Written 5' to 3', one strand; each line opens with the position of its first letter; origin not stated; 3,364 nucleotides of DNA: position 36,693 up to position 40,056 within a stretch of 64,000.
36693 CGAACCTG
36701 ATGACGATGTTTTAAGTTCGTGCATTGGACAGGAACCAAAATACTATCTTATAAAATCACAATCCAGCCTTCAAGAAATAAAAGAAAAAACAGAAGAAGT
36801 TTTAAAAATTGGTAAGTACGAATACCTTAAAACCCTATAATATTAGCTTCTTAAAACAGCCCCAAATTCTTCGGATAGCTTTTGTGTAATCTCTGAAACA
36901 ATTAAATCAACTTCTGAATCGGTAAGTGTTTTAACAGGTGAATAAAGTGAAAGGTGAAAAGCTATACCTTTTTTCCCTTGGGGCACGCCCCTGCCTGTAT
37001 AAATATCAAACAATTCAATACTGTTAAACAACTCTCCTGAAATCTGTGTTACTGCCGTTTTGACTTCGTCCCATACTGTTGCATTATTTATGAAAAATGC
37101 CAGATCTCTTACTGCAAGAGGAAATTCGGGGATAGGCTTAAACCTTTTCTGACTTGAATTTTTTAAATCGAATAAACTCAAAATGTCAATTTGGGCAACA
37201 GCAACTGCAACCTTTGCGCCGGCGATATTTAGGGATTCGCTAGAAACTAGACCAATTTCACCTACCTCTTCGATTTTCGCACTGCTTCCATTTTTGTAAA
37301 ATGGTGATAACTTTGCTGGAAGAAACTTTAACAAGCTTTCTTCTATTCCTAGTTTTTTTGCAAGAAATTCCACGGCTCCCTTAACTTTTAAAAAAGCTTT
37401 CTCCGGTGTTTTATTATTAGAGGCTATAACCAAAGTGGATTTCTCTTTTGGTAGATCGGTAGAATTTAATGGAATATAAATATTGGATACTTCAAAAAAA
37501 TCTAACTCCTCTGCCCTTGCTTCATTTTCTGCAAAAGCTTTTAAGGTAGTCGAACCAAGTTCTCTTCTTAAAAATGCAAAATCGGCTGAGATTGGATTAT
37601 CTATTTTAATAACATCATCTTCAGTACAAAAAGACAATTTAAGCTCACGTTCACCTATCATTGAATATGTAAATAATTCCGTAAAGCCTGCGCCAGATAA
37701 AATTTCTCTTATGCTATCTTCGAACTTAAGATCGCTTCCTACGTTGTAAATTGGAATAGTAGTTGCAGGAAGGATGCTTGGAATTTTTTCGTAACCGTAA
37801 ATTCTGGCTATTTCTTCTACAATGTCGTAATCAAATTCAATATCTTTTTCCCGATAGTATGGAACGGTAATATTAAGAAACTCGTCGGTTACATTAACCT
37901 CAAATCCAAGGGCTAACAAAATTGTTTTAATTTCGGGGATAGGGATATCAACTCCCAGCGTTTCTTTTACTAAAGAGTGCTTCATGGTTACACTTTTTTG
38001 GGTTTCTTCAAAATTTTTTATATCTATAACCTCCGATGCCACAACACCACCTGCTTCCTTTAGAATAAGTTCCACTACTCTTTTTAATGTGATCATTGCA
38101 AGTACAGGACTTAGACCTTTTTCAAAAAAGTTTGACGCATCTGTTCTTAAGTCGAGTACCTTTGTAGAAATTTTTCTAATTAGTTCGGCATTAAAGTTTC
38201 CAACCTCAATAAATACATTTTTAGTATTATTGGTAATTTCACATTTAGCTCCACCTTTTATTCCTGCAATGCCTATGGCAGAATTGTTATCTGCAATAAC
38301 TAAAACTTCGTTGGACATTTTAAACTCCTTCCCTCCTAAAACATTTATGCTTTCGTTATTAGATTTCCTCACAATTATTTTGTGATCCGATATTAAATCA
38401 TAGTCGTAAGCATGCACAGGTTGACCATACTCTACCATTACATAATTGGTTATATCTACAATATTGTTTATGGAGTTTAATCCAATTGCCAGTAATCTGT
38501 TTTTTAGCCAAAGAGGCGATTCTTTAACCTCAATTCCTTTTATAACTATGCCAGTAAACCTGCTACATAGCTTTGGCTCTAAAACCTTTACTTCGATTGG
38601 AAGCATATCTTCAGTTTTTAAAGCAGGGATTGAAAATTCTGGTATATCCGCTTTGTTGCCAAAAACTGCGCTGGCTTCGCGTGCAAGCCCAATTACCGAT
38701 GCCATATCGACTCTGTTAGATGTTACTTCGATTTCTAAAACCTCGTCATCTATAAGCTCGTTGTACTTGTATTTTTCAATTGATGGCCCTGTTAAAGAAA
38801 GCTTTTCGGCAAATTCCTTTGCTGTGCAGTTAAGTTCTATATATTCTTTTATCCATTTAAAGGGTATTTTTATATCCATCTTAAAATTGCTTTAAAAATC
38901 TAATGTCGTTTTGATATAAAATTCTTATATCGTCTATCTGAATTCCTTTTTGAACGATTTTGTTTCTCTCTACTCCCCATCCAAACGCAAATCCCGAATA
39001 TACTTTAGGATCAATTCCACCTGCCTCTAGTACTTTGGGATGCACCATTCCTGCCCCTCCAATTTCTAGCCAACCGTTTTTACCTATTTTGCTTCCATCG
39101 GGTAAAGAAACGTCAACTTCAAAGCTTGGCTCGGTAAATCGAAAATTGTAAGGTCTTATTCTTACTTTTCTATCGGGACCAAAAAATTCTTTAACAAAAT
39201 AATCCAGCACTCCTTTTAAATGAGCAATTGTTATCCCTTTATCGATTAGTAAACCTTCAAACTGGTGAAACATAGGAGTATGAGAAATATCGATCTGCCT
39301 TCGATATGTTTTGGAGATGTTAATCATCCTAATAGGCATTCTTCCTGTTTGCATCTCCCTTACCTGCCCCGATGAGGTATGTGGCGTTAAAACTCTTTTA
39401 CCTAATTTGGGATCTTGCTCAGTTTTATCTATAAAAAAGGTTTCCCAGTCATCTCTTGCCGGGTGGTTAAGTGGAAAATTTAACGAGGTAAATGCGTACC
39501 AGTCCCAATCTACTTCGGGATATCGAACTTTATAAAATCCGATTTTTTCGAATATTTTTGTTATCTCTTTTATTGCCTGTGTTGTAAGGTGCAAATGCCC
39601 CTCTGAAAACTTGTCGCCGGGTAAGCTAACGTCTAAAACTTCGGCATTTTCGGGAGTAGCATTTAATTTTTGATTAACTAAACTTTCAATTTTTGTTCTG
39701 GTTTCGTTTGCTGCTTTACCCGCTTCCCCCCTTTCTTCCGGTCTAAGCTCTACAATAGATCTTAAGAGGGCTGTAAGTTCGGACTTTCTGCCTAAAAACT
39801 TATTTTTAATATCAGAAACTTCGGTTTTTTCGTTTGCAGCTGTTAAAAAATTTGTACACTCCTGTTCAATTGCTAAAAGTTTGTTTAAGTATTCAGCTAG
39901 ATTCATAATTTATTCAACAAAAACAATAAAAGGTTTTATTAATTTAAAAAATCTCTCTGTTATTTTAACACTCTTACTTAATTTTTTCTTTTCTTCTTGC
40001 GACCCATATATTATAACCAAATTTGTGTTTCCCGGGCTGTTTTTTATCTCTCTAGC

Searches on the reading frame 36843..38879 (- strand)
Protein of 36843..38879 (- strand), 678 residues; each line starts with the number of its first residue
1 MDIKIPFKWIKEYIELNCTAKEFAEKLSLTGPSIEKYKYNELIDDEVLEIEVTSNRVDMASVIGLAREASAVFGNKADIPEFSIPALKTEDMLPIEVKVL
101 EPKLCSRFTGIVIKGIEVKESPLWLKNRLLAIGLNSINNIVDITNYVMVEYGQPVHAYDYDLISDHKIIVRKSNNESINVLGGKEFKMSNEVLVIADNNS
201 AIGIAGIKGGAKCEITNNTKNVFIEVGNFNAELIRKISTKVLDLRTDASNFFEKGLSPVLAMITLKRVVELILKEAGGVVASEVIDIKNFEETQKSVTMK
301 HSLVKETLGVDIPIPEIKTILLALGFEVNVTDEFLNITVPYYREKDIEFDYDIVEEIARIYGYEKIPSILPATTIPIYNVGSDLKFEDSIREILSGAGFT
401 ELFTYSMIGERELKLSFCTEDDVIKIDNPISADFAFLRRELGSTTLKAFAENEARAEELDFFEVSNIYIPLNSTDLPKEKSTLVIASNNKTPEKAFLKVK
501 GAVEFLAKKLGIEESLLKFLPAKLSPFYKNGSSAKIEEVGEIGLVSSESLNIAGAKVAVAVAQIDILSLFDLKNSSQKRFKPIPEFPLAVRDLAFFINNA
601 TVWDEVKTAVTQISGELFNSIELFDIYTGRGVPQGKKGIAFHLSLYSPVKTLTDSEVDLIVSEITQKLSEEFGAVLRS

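Call 106: search_protein_families(library=pfam, proteins=[window:36843-38879:-], max_evalue=0.00001)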
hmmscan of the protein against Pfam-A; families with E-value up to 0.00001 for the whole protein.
window:36843-38879:- (678 aa): 4 families
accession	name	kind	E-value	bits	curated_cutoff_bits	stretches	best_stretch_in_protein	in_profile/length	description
PF03483.22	B3_4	-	1e-54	185.2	29.3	1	105-276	2-173/174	B3/4 domain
PF17759.6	tRNA_synthFbeta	-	2.2e-29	102.9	22.4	1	366-566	1-214/214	Phenylalanyl tRNA synthetase beta chain CLM domain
PF03147.19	FDX-ACB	-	2.7e-23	82.7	31.1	1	584-677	1-94/94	Ferredoxin-fold anticodon binding domain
PF03484.21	B5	-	7.5e-20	71.3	28.6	1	297-363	1-67/67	tRNA synthetase B5 domain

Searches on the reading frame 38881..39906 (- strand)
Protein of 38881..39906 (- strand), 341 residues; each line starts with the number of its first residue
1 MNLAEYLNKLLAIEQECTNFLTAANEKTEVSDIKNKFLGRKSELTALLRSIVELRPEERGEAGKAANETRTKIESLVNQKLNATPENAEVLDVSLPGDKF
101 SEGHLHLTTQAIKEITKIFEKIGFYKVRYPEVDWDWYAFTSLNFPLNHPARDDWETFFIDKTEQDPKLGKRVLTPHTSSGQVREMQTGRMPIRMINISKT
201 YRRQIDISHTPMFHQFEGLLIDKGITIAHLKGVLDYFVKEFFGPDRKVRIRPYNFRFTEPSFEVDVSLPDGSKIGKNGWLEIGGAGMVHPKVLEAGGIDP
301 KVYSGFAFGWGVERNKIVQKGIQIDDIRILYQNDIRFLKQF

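Call 106: search_protein_families(library=pfam, proteins=[window:38881-39906:-], max_evalue=0.00001)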
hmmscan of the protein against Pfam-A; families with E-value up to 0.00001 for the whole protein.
window:38881-39906:- (341 aa): 2 families
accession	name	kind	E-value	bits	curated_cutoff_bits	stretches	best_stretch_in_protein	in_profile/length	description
PF01409.25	tRNA-synt_2d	-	2.1e-78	263.7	19.8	1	91-341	2-246/246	tRNA synthetases class II core domain (F)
PF02912.23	Phe_tRNA-synt_N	-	5.8e-15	55.4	22.3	1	27-84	3-60/69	Aminoacyl tRNA synthetase class II, N-terminal domain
